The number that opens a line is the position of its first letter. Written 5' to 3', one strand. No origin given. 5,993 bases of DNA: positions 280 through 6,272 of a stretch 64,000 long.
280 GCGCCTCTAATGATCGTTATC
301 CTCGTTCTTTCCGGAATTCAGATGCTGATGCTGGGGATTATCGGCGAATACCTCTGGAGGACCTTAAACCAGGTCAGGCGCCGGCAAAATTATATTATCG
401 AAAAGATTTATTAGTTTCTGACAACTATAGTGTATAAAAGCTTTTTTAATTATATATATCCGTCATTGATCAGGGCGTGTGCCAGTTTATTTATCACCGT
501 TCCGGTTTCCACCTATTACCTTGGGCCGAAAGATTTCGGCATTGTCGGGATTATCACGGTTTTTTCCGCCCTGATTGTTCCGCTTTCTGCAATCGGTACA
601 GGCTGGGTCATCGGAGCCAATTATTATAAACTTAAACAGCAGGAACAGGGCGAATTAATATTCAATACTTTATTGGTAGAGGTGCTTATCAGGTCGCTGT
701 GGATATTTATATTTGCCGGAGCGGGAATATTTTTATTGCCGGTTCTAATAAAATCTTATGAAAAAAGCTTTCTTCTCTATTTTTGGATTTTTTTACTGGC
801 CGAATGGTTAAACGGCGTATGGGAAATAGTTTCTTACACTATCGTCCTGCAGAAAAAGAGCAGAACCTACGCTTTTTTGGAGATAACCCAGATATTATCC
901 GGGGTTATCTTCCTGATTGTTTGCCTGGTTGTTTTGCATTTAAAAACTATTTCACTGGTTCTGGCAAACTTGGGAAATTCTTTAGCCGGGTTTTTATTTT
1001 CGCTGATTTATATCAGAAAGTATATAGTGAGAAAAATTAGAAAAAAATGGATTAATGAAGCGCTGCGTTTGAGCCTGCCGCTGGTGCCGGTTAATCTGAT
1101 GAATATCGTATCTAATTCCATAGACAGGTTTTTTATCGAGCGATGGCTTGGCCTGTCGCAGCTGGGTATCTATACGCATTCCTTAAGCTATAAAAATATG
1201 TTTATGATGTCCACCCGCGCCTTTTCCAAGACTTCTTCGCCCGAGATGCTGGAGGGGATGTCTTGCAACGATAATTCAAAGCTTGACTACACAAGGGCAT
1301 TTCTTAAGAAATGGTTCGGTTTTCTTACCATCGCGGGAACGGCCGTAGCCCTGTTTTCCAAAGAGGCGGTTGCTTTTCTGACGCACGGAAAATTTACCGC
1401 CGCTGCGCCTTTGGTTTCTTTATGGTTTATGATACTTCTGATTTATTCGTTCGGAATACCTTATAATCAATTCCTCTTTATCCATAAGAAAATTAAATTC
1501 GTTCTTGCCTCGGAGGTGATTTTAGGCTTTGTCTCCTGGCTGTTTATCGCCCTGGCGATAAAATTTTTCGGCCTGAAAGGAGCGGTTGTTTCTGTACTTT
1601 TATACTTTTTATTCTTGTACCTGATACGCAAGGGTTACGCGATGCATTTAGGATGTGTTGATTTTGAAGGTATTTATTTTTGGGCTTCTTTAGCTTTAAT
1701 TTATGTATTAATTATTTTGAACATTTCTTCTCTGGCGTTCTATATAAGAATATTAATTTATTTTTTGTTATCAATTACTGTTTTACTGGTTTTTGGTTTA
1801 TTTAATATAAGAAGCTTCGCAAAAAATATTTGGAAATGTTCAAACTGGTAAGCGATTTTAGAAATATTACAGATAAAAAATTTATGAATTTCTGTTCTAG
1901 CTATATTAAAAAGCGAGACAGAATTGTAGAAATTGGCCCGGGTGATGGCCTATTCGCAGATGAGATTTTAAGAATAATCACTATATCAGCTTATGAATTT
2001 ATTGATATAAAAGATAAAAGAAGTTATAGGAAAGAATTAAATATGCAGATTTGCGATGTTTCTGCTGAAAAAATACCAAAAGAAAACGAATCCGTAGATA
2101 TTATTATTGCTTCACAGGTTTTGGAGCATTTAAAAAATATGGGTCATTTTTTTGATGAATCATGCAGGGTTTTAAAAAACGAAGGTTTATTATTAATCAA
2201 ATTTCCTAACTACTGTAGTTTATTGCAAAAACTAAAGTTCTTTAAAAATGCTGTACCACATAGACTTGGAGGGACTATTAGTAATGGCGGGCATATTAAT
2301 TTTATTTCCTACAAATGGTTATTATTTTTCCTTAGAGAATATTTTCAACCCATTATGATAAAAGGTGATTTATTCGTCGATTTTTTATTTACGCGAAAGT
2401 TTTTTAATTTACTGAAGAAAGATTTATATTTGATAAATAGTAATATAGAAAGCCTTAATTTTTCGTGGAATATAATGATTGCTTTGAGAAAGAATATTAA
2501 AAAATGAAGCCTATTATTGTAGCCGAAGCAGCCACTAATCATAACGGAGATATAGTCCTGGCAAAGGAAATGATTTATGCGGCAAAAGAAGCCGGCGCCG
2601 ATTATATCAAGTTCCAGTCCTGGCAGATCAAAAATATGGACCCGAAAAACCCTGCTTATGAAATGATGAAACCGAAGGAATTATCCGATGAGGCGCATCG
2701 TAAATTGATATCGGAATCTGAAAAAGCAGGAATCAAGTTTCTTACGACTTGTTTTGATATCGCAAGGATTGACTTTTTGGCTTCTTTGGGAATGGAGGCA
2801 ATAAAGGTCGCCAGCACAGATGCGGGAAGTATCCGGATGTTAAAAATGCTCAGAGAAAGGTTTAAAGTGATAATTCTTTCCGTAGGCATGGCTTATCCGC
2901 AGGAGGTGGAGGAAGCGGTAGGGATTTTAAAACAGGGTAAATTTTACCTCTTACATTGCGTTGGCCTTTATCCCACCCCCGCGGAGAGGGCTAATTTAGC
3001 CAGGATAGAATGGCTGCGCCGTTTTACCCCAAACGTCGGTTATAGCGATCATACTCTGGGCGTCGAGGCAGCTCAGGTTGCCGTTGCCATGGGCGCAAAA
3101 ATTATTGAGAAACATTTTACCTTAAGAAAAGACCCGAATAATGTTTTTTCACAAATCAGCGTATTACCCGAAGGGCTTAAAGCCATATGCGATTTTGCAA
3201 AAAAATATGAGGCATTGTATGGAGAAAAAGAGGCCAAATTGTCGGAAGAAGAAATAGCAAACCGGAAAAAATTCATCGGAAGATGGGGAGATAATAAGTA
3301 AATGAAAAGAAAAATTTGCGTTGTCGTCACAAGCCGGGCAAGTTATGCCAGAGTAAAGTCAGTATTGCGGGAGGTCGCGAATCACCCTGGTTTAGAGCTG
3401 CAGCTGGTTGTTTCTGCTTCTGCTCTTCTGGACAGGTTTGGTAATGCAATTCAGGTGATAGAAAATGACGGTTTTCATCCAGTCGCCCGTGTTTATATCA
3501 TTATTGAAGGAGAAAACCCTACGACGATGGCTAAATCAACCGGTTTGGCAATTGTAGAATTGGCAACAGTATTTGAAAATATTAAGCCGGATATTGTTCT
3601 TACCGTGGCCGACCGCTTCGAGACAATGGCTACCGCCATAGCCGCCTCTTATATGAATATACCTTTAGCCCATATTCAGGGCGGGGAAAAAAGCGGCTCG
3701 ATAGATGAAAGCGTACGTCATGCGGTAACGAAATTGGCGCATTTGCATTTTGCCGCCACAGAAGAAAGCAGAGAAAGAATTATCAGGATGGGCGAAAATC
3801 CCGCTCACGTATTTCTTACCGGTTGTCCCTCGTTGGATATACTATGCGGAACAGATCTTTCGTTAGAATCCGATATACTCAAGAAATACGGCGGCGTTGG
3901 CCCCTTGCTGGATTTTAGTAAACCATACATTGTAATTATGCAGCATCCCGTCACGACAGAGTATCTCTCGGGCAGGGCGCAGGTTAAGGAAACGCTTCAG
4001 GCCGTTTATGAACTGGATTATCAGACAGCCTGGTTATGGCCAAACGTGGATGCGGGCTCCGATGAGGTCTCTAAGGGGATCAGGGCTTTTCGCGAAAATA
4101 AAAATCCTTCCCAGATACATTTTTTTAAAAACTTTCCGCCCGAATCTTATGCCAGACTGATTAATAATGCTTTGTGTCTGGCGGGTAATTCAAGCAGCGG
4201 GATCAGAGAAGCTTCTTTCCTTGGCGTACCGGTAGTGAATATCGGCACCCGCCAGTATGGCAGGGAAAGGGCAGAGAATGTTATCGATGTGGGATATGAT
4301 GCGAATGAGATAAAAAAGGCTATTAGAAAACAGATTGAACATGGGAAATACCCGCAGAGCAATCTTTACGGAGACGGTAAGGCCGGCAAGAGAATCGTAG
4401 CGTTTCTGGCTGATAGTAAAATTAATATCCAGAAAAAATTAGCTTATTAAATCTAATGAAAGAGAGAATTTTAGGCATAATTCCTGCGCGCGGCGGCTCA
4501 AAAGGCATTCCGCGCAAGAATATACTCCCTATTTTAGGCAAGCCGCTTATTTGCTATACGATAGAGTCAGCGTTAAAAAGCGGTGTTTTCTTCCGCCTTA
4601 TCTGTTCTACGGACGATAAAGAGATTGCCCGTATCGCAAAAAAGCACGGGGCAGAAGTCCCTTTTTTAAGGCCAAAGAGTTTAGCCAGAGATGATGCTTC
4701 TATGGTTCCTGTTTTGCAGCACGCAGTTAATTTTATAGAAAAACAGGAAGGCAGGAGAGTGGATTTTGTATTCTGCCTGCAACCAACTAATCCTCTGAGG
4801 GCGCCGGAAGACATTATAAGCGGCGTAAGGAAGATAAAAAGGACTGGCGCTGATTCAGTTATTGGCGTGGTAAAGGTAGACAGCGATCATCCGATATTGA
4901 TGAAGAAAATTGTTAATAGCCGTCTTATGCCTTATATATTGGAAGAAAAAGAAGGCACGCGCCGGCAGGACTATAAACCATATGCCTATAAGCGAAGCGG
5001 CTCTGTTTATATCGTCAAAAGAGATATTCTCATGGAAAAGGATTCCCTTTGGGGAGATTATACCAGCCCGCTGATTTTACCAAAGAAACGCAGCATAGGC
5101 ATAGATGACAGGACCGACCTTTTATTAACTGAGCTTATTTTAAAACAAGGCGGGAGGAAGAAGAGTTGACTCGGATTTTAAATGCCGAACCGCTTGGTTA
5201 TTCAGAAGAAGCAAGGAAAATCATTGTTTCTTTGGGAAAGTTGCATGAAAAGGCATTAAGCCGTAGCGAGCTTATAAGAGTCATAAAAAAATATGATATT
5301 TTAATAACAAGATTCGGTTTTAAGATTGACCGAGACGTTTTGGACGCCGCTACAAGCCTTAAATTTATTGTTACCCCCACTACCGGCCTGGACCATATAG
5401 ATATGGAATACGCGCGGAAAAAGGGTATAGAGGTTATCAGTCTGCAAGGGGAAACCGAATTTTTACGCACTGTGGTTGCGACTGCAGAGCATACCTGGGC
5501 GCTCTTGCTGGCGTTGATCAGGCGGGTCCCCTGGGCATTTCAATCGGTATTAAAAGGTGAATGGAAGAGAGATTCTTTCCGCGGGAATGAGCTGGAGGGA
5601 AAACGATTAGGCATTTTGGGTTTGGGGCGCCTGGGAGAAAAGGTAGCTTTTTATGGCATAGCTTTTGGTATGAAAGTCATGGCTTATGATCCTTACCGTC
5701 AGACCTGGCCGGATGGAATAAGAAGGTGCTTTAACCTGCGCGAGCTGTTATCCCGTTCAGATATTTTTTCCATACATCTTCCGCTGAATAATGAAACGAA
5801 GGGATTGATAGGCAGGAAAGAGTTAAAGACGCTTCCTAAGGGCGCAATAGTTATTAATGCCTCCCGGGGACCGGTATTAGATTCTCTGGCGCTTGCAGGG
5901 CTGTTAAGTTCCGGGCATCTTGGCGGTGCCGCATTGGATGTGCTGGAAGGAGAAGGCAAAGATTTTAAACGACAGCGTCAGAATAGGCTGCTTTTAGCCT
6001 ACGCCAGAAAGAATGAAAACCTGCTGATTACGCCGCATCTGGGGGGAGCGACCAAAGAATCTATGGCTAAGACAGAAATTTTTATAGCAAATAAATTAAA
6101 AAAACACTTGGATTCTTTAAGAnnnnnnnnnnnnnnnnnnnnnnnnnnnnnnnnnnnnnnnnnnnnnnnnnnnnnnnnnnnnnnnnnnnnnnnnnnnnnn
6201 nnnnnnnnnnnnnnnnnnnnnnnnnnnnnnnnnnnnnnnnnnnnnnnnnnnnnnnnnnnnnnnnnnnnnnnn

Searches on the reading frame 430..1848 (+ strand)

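Call 75: search_protein_families(library=pfam, proteins=[window:430-1848:+], max_evalue=0.0001)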
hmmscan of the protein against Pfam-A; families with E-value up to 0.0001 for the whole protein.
window:430-1848:+ (473 aa): 2 families
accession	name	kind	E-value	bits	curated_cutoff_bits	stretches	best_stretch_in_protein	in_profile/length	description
PF13440.11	Polysacc_synt_3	-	3.9e-11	43.2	23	1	31-262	6-228/293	Polysaccharide biosynthesis protein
PF01943.22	Polysacc_synt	-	1.2e-10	41.7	28.2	1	21-250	20-246/274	Polysaccharide biosynthesis protein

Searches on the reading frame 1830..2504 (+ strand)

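Call 75: search_protein_families(library=pfam, proteins=[window:1830-2504:+], max_evalue=0.0001)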
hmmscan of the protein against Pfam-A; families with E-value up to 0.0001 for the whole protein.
window:1830-2504:+ (225 aa): 6 families
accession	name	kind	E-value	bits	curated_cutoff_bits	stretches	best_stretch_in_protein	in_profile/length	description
PF13489.12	Methyltransf_23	-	3.3e-14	53.4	27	1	18-160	12-146/164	Methyltransferase domain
PF08241.18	Methyltransf_11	-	3.3e-12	47.3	21.2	1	34-123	2-95/95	Methyltransferase domain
PF08242.18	Methyltransf_12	-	1.2e-07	32.8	30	1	33-121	1-98/98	Methyltransferase domain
PF13847.12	Methyltransf_31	-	2.2e-07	31.1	27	1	67-127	50-113/145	Methyltransferase domain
PF13649.12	Methyltransf_25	-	3.9e-07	31.1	27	1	32-119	1-97/97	Methyltransferase domain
PF05148.21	Methyltransf_8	-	2.7e-06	27.8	27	1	31-143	75-174/219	Hypothetical methyltransferase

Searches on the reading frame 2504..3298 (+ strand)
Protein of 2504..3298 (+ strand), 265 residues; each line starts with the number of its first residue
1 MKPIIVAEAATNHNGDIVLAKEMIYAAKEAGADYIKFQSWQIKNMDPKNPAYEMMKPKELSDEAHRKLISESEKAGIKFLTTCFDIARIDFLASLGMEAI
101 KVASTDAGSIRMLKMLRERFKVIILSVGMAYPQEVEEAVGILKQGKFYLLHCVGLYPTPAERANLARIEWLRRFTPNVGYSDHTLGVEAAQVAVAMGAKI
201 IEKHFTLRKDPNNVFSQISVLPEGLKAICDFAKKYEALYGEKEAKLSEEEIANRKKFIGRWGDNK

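Call 75: search_protein_families(library=pfam, proteins=[window:2504-3298:+], max_evalue=0.0001)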
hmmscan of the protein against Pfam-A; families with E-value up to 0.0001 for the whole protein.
window:2504-3298:+ (265 aa): 1 family
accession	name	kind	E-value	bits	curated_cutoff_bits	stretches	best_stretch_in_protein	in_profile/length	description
PF03102.20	NeuB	-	7.4e-61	206.1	22.1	1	23-243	1-240/241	NeuB family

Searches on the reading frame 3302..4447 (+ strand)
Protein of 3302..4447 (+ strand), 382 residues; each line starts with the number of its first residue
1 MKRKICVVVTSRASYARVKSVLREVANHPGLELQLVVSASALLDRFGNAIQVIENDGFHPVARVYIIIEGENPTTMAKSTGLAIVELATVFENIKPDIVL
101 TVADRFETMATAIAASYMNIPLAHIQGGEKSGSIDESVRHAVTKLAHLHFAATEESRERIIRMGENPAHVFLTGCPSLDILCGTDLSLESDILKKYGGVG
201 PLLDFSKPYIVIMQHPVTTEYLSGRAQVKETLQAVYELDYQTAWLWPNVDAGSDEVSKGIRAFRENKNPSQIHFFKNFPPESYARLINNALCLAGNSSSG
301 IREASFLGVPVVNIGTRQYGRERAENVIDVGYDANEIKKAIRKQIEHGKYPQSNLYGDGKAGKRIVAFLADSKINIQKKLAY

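Call 75: search_protein_families(library=pfam, proteins=[window:3302-4447:+], max_evalue=0.0001)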
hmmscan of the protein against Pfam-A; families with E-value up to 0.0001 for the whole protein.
window:3302-4447:+ (382 aa): 1 family
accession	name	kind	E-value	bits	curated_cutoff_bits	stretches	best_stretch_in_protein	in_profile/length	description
PF02350.25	Epimerase_2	-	9.1e-74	248.8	30.6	1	24-369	2-346/347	UDP-N-acetylglucosamine 2-epimerase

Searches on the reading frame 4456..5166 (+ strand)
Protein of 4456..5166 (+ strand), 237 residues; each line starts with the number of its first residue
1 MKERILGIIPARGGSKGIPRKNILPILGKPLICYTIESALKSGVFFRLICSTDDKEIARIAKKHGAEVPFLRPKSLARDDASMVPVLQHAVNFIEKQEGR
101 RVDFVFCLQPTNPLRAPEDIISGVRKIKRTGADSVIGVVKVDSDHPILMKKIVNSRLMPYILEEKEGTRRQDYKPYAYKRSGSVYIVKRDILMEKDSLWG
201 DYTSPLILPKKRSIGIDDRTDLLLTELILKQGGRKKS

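Call 75: search_protein_families(library=pfam, proteins=[window:4456-5166:+], max_evalue=0.0001)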
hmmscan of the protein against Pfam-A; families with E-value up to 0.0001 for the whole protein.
window:4456-5166:+ (237 aa): 1 family
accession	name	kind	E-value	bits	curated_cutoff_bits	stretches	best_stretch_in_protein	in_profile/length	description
PF02348.25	CTP_transf_3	-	3.6e-26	92.8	22.6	1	7-153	2-141/217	Cytidylyltransferase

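Call 77: search_solved_structures(query=window:4456-5166:+, max_evalue=0.001)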
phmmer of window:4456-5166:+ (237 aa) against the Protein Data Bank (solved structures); distinct sequences matched with E-value up to 0.001: 17.
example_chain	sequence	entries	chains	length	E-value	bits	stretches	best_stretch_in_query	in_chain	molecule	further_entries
9ftb_A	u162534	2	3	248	3.7e-36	128.1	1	6-227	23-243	NeuA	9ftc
6ifd_A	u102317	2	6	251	4.5e-30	108.2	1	4-228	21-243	CMP-N-acetylneuraminate Synthetase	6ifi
1qwj_A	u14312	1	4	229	5.7e-23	84.9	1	6-224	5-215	cytidine monophospho-N-acetylneuraminic acid synthetase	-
9t4z_A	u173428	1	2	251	5.9e-21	78.3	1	3-141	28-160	PpNeuA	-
1eyr_A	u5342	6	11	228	6.4e-21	78.2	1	3-230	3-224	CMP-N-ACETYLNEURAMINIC ACID SYNTHETASE | N-acylneuraminate cytidylyltransferase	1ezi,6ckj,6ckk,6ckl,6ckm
3tqd_A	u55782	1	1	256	8.8e-09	38.5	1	7-119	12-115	3-deoxy-manno-octulosonate cytidylyltransferase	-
1vh3_A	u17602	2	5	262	2.7e-08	36.9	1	8-70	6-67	3-deoxy-manno-octulosonate cytidylyltransferase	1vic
3duv_A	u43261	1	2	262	2.9e-08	36.8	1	8-70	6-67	3-deoxy-manno-octulosonate cytidylyltransferase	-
1gq9_A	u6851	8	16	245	4e-07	33.1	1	7-195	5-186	3-DEOXY-MANNO-OCTULOSONATE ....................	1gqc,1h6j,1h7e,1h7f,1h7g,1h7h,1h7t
3k8d_A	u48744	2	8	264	7.3e-07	32.2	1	7-73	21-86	3-deoxy-manno-octulosonate cytidylyltransferase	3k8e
1vh1_A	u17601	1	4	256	7.5e-07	32.2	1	7-73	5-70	3-deoxy-manno-octulosonate cytidylyltransferase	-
8ees_A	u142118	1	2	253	1.8e-06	30.9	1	7-73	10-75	3-deoxy-manno-octulosonate cytidylyltransferase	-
3jtj_A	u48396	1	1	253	1.9e-06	30.9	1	6-76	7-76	3-deoxy-manno-octulosonate cytidylyltransferase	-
4fcu_A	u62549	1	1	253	8.1e-06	28.8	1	8-69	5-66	3-deoxy-manno-octulosonate cytidylyltransferase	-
3pol_A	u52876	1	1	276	9.3e-06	28.6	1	8-69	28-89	3-deoxy-manno-octulosonate cytidylyltransferase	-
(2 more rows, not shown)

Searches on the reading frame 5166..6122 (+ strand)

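Call 75: search_protein_families(library=pfam, proteins=[window:5166-6122:+], max_evalue=0.0001)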
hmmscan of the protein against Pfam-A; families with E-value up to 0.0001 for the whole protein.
window:5166-6122:+ (319 aa): 2 families
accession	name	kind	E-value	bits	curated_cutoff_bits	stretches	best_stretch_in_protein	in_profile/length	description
PF02826.25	2-Hacid_dh_C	-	5.9e-49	166.3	25.1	1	112-293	2-178/178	D-isomer specific 2-hydroxyacid dehydrogenase, NAD binding domain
PF00389.36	2-Hacid_dh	-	8.8e-19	68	24.6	1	25-316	23-125/134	D-isomer specific 2-hydroxyacid dehydrogenase, catalytic domain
